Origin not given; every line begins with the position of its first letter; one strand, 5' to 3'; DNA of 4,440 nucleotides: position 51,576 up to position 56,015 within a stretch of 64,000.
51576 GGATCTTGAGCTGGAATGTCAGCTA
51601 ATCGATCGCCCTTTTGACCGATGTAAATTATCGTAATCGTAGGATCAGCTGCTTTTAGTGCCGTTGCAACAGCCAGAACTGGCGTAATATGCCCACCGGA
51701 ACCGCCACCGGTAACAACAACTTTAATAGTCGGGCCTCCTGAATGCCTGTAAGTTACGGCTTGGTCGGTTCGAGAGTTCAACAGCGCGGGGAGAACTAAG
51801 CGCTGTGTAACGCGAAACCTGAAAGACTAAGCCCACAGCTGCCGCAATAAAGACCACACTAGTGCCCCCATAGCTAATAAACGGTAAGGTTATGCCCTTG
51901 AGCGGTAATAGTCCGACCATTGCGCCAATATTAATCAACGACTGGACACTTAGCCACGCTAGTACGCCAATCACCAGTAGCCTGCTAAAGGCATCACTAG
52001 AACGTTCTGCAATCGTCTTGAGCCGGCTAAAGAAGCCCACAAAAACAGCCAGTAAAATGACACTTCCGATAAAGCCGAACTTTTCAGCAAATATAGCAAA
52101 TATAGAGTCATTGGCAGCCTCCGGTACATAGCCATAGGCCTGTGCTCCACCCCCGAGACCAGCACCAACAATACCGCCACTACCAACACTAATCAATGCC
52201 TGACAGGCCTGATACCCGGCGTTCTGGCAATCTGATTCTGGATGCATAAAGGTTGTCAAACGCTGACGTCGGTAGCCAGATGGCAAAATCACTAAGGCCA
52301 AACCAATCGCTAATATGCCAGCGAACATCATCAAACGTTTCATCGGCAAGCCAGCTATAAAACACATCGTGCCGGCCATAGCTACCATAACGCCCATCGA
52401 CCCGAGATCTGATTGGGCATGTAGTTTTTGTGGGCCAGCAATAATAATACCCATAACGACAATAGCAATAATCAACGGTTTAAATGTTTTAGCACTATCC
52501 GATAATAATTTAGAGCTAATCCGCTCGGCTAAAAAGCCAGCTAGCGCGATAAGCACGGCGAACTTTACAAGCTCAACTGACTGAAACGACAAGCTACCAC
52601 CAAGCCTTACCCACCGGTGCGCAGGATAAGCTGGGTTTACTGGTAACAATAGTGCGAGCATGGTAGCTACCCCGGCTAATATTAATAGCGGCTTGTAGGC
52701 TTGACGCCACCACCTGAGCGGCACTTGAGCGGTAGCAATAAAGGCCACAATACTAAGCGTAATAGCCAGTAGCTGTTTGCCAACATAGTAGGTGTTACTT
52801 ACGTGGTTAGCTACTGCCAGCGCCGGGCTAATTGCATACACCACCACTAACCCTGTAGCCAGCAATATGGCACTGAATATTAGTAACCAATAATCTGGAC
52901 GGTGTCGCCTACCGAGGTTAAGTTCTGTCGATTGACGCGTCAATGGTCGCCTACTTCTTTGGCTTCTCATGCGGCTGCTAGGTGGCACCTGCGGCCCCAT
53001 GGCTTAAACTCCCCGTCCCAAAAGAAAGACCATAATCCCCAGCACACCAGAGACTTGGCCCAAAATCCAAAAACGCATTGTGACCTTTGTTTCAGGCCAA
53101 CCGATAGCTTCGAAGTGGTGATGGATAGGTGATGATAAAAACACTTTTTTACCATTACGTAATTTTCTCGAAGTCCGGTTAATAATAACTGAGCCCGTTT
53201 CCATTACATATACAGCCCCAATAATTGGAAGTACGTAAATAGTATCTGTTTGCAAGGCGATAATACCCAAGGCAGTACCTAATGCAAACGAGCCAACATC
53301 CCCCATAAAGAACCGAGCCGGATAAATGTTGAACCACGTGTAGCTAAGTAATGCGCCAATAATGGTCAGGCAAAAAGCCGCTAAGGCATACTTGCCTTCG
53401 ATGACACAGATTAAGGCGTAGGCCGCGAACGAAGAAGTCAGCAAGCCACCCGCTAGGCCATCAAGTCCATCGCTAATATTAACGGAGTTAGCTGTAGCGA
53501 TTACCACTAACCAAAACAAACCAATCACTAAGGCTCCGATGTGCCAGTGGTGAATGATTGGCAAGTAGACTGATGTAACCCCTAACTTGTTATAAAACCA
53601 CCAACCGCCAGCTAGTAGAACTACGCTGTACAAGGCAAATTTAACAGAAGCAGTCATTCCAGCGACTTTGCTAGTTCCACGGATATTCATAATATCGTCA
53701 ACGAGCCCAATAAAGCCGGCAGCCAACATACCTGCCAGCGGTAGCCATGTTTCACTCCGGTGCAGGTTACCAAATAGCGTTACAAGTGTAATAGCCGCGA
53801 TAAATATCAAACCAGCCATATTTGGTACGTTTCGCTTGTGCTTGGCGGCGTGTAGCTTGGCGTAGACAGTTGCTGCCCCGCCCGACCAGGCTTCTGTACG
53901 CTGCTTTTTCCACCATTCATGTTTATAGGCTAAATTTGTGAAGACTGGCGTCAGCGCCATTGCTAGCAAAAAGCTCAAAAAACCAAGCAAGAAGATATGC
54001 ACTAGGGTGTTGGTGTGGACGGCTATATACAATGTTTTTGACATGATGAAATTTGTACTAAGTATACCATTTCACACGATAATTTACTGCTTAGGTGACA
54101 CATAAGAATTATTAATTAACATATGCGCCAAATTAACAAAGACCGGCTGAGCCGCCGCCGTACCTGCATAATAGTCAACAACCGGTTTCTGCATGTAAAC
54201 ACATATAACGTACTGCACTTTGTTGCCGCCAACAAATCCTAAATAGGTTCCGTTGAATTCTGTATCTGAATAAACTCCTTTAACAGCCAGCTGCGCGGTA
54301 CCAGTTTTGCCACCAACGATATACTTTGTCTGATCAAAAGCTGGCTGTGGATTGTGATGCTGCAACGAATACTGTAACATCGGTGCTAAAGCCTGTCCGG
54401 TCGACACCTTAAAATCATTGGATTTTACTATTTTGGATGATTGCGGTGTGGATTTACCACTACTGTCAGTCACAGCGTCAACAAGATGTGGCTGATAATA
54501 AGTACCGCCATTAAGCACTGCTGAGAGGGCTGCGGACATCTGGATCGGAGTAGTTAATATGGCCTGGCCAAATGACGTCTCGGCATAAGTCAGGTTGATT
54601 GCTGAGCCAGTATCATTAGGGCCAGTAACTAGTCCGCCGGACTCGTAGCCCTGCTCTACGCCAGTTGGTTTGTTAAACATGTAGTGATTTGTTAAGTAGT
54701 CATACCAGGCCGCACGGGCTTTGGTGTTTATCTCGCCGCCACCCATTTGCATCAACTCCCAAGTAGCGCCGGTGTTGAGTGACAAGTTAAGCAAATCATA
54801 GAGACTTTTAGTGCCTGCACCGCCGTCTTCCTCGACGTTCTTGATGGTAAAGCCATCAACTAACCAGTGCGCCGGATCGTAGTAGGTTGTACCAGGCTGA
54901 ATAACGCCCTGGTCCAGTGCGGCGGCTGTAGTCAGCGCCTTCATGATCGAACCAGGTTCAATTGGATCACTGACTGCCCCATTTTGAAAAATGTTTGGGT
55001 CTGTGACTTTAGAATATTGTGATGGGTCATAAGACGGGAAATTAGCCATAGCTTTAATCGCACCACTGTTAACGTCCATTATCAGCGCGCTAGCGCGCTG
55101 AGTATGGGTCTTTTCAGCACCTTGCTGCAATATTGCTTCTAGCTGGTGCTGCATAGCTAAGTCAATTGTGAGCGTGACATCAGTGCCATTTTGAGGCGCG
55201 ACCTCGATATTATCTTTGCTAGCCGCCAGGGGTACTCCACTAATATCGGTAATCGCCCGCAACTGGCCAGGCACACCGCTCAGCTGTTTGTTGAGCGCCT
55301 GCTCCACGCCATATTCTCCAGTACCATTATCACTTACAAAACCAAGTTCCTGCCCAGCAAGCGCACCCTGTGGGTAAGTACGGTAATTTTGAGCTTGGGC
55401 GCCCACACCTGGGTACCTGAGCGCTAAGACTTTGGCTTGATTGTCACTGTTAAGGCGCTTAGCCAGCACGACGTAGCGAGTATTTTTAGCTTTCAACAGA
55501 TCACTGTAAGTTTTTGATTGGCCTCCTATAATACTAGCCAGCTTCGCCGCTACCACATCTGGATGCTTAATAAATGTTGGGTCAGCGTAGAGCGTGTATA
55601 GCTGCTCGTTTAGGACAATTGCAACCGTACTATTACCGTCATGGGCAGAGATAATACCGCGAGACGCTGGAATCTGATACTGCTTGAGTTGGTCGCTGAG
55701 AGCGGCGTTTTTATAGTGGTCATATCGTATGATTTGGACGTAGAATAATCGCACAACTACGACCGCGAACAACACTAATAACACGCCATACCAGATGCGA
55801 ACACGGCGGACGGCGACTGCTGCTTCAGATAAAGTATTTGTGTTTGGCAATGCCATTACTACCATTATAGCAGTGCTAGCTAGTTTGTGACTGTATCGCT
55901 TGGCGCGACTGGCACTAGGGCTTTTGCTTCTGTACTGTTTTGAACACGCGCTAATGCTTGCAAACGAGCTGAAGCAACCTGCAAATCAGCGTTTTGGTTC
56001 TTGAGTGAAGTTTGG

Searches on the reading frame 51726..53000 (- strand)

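Call 85: search_protein_families(library=pfam, proteins=[window:51726-53000:-], max_evalue=0.00001)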
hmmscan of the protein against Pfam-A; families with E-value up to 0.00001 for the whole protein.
window:51726-53000:- (425 aa): 1 family
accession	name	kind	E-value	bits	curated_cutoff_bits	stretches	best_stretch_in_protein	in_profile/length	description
PF01098.24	FTSW_RODA_SPOVE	-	5.6e-82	276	26.4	1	39-399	3-354/356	Cell cycle protein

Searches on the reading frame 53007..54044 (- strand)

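Call 85: search_protein_families(library=pfam, proteins=[window:53007-54044:-], max_evalue=0.00001)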
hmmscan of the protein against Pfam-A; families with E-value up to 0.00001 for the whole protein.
window:53007-54044:- (346 aa): 1 family
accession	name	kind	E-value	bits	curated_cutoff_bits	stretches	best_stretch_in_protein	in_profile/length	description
PF00953.26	Glycos_transf_4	-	2.8e-30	105.9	27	1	102-265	4-158/160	Glycosyl transferase family 4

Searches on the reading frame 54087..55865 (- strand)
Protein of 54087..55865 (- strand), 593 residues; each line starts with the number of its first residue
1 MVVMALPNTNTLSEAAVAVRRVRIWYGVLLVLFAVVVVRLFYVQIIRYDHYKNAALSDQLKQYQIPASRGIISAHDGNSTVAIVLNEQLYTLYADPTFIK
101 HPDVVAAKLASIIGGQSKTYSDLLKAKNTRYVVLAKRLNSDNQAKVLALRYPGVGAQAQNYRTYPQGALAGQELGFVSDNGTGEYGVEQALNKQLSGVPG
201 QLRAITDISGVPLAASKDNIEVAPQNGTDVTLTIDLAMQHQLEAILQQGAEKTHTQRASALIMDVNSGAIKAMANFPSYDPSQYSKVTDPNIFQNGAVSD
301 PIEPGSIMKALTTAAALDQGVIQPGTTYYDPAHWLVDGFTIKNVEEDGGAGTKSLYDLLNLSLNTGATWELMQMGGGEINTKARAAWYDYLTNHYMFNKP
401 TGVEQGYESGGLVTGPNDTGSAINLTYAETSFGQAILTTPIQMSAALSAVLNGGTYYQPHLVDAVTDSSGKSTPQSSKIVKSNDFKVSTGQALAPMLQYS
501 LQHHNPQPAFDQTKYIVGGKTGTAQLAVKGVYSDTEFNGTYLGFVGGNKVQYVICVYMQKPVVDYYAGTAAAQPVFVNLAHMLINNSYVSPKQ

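Call 85: search_protein_families(library=pfam, proteins=[window:54087-55865:-], max_evalue=0.00001)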
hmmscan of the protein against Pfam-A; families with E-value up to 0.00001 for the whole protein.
window:54087-55865:- (593 aa): 2 families
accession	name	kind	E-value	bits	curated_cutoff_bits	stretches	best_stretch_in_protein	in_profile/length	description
PF00905.27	Transpeptidase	-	1.6e-42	146.2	22.1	1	259-578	2-296/299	Penicillin binding protein transpeptidase domain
PF03717.20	PBP_dimer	-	4e-12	47.4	24.4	1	65-213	2-176/180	Penicillin-binding Protein dimerisation domain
